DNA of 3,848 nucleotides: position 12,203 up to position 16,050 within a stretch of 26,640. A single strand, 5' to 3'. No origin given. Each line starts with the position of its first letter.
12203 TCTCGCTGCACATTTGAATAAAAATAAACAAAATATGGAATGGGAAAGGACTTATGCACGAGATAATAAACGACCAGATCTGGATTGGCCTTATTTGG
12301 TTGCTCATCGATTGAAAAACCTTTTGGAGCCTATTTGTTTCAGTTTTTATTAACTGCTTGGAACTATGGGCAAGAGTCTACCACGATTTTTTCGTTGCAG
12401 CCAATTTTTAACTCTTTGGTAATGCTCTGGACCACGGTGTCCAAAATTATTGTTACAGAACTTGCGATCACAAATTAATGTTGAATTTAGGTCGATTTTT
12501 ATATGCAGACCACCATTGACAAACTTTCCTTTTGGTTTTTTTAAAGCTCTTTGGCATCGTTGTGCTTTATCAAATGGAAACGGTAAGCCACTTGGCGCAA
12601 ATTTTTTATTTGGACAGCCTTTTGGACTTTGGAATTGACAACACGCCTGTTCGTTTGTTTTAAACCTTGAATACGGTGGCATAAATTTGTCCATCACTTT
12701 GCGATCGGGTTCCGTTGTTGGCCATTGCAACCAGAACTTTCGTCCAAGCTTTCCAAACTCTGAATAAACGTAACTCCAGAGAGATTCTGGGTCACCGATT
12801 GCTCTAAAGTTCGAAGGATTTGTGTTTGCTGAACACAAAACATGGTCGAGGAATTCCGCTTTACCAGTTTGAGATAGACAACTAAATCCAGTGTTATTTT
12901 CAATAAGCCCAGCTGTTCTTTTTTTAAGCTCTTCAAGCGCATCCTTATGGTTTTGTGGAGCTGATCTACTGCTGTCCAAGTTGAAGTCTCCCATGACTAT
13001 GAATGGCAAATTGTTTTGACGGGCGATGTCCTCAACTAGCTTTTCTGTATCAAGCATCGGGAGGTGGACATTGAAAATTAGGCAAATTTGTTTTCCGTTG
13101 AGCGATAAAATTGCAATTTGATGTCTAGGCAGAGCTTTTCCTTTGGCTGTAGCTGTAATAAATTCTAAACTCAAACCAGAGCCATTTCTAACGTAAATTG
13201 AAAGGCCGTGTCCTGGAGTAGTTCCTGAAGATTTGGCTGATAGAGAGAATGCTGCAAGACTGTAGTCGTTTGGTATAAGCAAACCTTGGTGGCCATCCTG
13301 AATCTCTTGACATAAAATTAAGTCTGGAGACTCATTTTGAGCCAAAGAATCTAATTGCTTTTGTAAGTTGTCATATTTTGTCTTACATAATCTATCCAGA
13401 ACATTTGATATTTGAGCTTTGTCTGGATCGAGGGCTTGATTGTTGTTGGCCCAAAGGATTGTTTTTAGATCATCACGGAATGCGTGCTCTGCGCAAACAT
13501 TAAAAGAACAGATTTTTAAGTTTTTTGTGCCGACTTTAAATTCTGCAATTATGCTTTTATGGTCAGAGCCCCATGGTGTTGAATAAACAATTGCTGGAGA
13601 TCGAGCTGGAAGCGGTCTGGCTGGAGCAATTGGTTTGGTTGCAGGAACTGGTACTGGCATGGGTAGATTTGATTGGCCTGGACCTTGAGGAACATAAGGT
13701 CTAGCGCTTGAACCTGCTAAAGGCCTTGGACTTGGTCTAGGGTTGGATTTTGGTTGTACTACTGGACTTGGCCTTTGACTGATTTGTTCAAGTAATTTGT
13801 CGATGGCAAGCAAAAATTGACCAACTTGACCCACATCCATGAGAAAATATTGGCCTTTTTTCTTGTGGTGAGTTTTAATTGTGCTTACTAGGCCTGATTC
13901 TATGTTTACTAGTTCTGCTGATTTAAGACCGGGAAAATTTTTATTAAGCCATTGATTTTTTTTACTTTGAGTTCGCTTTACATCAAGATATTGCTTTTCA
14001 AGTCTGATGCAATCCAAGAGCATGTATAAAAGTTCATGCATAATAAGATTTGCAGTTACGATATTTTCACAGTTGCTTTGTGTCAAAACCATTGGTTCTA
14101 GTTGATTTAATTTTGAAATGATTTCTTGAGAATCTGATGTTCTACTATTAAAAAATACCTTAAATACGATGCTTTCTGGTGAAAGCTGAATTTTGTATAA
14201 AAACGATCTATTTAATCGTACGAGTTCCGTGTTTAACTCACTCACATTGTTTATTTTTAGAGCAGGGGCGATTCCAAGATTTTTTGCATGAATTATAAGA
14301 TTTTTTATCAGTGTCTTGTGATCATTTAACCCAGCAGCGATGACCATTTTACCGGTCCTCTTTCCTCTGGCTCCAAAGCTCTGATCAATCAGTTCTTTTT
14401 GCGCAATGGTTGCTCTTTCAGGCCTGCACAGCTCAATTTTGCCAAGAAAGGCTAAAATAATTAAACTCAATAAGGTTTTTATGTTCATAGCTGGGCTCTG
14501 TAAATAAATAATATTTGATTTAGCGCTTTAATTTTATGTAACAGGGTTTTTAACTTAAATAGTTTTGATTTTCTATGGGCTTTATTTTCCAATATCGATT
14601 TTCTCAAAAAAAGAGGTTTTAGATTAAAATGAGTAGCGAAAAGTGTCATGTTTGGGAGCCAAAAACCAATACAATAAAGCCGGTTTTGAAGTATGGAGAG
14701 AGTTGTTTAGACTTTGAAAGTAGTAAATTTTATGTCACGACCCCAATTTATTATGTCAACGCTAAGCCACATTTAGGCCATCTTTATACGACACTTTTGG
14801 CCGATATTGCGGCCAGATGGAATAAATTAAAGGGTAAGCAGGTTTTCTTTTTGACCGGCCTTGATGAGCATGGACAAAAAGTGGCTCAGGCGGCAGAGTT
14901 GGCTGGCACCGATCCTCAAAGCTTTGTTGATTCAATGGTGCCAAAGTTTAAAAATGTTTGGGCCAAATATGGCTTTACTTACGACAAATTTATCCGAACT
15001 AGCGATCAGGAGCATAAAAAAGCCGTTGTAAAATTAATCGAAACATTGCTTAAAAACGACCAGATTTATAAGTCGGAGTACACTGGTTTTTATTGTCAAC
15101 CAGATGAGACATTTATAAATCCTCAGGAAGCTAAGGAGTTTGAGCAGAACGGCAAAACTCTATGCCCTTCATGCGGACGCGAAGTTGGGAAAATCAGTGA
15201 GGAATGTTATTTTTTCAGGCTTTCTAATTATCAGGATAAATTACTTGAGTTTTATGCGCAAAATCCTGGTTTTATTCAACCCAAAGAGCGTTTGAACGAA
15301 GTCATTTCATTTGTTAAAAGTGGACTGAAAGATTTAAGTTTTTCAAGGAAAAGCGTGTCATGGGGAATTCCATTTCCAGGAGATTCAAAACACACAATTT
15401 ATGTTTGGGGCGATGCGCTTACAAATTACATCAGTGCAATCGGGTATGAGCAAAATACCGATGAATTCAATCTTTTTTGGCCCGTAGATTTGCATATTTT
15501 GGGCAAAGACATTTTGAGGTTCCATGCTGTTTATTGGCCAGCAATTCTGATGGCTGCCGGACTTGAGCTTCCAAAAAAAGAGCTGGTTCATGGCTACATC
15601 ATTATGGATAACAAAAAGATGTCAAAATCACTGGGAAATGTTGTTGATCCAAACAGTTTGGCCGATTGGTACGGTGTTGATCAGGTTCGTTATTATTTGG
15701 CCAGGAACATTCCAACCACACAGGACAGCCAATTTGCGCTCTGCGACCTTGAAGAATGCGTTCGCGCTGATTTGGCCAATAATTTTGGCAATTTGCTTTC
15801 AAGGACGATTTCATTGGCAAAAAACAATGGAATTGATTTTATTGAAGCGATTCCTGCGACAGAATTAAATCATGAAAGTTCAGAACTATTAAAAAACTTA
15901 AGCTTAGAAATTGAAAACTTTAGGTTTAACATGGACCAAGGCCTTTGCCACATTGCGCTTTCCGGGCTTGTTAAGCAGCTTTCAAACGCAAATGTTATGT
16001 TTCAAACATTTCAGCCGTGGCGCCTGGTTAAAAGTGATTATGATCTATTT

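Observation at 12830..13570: Circularly permuted EEP (DNase I-like) catalytic domain in a secreted protein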

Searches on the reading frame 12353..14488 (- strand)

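Call 4: search_protein_families(library=pfam, proteins=[window:12353-14488:-], max_evalue=10)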
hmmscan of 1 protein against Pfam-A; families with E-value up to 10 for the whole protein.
window:12353-14488:- (712 aa): 2 families
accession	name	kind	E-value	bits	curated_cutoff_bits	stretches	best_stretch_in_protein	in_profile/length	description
PF03372.29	Exo_endo_phos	-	5.9e-07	29.9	24.5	1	376-568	19-218/225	Endonuclease/Exonuclease/phosphatase family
PF14529.12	Exo_endo_phos_2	-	6.5e-05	23.2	27.4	1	478-559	10-100/117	Endonuclease-reverse transcriptase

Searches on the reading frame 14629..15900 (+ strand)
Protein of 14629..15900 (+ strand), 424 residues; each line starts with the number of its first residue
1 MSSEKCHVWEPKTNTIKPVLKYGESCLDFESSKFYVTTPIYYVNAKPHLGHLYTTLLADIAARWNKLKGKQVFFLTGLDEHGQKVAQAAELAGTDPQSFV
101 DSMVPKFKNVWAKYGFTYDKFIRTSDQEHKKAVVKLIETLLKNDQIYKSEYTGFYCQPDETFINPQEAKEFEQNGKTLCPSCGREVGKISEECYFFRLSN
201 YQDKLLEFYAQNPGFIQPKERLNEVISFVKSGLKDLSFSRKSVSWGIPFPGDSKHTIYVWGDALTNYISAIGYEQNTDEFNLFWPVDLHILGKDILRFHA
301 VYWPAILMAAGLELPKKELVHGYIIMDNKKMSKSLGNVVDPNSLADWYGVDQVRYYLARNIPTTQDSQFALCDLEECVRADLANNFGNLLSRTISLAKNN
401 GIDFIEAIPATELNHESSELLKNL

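Call 84: find_related_loci(query=window:14629-15900:+, collection=genome_contigs, flank=3000)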
Query window:14629-15900:+ (424 aa) in genome_contigs; peptide patterns used: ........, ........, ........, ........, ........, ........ (x = any residue, [..] = any of these).
118 stretches matched a pattern; 1 encode a relative of the query (tblastn E <= 1e-3); 1 distinct loci.
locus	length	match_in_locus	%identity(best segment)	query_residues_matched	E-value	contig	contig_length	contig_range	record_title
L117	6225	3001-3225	35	286-358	1e-6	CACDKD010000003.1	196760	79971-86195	uncultured gamma proteobacterium genome assembly, contig: AG-365-L08_NODE_3, whole genome shotgun sequence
